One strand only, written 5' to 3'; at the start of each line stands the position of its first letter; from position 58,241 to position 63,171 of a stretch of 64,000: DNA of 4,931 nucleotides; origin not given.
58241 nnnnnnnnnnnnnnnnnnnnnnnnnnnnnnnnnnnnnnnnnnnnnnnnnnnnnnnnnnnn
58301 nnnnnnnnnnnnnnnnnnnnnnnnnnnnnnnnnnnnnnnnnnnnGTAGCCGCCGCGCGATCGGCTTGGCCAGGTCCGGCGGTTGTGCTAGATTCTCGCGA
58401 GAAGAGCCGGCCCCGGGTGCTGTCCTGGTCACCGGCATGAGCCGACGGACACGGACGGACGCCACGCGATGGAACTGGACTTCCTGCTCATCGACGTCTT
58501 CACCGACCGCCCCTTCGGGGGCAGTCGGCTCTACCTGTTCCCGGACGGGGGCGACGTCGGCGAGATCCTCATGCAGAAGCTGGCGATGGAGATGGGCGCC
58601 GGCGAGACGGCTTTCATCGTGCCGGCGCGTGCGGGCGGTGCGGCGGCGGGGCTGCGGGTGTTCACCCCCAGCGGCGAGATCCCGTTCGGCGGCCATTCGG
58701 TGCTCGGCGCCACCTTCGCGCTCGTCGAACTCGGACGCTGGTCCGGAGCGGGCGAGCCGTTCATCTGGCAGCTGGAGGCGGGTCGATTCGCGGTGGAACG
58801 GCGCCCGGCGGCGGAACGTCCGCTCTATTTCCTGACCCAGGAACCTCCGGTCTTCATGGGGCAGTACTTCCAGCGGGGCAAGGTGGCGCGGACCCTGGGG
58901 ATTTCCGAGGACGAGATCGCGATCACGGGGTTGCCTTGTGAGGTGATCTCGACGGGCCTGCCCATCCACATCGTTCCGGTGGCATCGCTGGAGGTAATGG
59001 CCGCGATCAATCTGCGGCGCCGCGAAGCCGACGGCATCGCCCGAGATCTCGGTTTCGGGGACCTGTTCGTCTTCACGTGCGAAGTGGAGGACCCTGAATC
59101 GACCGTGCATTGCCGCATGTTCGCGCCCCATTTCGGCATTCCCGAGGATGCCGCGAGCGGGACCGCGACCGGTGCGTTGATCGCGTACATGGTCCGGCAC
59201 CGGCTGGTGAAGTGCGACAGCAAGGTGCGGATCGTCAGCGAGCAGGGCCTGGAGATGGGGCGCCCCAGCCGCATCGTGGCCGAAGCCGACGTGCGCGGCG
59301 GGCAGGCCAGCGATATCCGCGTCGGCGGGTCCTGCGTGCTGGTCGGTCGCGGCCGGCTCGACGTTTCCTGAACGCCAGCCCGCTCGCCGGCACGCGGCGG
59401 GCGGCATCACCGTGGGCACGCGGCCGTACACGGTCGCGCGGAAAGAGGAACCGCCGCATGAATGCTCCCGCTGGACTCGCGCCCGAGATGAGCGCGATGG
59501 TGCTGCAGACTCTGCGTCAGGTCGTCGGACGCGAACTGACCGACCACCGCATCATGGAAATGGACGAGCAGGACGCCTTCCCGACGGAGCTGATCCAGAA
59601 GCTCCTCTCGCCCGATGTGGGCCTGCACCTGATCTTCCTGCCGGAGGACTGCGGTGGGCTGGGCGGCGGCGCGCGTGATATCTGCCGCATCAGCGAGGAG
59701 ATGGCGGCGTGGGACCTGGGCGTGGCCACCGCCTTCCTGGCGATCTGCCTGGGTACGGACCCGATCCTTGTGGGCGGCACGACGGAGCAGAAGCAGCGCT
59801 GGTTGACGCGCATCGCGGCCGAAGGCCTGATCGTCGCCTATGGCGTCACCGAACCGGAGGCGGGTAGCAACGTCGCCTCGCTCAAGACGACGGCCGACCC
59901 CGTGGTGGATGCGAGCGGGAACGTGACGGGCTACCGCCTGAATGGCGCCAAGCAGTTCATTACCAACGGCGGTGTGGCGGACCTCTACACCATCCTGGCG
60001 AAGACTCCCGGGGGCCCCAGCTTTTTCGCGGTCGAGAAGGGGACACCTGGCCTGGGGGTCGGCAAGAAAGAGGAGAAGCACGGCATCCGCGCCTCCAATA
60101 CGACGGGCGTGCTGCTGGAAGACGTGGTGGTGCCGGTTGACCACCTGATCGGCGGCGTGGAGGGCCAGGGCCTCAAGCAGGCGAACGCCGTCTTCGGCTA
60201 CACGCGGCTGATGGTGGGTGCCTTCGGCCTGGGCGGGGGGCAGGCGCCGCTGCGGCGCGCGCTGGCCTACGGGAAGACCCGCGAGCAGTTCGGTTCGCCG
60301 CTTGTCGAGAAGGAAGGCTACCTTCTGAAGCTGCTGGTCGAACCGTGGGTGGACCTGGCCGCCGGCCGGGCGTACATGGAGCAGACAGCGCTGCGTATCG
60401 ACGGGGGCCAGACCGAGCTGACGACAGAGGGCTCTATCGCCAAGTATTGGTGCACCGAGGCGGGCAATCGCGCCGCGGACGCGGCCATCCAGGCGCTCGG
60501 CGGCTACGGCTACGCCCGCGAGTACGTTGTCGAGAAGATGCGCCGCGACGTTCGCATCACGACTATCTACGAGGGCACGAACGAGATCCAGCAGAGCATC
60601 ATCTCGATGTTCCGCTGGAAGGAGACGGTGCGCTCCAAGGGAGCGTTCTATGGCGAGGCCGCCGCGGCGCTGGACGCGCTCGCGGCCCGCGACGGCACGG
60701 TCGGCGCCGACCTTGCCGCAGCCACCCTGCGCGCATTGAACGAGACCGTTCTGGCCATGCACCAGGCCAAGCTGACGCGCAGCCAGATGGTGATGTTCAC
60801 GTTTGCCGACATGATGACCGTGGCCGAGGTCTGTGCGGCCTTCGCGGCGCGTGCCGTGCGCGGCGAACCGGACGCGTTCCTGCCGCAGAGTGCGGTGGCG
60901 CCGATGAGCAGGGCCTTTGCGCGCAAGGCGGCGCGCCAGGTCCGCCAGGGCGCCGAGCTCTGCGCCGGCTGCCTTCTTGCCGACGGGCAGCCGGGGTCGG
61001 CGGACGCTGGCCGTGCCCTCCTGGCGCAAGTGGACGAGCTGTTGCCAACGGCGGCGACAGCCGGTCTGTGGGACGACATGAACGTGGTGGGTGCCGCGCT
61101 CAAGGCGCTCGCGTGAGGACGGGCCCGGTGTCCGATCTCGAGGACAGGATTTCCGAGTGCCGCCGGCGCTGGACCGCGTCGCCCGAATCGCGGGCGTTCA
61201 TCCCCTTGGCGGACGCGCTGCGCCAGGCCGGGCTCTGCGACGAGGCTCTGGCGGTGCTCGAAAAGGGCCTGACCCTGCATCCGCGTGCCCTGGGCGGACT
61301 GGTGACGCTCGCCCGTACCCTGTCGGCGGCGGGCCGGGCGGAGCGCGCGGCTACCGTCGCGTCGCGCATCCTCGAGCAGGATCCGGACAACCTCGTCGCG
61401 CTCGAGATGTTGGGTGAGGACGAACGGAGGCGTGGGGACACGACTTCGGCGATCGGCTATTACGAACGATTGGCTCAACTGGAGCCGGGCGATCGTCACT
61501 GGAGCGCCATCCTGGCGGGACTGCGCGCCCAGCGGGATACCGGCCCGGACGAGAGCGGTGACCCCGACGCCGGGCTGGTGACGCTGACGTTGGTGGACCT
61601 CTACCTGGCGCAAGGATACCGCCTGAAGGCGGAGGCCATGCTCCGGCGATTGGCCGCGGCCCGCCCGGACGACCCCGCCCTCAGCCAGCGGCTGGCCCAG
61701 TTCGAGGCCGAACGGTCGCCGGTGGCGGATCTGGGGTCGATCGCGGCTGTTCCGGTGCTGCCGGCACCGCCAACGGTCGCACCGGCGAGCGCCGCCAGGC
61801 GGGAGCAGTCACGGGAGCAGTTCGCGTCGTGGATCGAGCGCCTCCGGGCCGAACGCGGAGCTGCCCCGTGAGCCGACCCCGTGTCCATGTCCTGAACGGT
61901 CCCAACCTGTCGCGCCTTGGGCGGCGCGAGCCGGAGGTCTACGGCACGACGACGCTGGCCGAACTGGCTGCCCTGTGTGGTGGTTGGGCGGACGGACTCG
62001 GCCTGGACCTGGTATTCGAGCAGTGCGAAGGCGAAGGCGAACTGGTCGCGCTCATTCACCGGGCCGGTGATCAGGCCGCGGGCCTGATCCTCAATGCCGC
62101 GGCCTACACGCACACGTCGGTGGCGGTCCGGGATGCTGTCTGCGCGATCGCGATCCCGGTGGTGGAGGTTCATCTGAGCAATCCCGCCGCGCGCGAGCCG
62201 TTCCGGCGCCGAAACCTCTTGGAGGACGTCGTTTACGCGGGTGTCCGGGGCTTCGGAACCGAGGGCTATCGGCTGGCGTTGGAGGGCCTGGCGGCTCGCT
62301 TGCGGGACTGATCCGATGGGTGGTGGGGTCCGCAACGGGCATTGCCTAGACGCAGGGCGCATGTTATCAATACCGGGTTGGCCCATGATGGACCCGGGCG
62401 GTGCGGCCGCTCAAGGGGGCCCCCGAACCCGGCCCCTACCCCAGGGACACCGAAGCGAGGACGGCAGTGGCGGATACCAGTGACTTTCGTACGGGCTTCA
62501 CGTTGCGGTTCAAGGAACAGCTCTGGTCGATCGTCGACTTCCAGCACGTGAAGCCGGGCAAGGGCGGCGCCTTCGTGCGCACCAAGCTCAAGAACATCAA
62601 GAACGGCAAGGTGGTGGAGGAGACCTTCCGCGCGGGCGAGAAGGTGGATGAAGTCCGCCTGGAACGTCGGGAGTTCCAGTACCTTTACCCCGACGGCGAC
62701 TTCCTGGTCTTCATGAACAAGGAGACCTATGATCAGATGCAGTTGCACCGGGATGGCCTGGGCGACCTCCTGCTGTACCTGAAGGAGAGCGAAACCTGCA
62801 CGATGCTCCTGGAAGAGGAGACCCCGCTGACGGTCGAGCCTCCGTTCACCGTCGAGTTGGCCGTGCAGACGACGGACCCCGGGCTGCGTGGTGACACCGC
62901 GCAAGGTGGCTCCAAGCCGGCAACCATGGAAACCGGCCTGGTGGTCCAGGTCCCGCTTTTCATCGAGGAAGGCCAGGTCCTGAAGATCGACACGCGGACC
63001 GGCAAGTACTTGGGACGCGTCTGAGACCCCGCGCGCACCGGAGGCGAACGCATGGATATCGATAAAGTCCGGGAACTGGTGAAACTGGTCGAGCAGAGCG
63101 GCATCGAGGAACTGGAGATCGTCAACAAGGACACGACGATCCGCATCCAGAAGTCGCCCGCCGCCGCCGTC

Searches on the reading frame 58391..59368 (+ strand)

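Call 18: search_protein_families(library=pfam, max_evalue=0.0001, proteins=[window:58391-59368:+])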
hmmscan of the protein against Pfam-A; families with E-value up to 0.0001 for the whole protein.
window:58391-59368:+ (326 aa): 1 family
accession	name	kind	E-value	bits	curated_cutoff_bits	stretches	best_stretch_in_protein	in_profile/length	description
PF02567.21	PhzC-PhzF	-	1.4e-46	159.7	27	1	34-319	1-279/281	Phenazine biosynthesis-like protein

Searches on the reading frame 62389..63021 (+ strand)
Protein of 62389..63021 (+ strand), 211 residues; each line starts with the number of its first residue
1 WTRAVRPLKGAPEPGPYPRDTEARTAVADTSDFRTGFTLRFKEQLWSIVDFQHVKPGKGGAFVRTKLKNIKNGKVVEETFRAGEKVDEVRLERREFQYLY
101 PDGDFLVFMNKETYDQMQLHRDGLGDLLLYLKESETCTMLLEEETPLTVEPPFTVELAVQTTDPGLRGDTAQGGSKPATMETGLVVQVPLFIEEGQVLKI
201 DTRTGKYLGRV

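Call 18: search_protein_families(library=pfam, max_evalue=0.0001, proteins=[window:62389-63021:+])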
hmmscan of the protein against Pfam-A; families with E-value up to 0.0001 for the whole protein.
window:62389-63021:+ (211 aa): 3 families
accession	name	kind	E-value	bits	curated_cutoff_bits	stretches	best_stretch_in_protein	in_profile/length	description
PF08207.18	EFP_N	-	1.2e-26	92.9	23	1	30-86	2-58/58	Elongation factor P (EF-P) KOW-like domain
PF09285.17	Elong-fact-P_C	-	8.5e-26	89.9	25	1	155-210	1-56/56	Elongation factor P, C-terminal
PF01132.26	EFP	-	4.5e-18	65.4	27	1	94-147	1-54/54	Elongation factor P (EF-P) OB domain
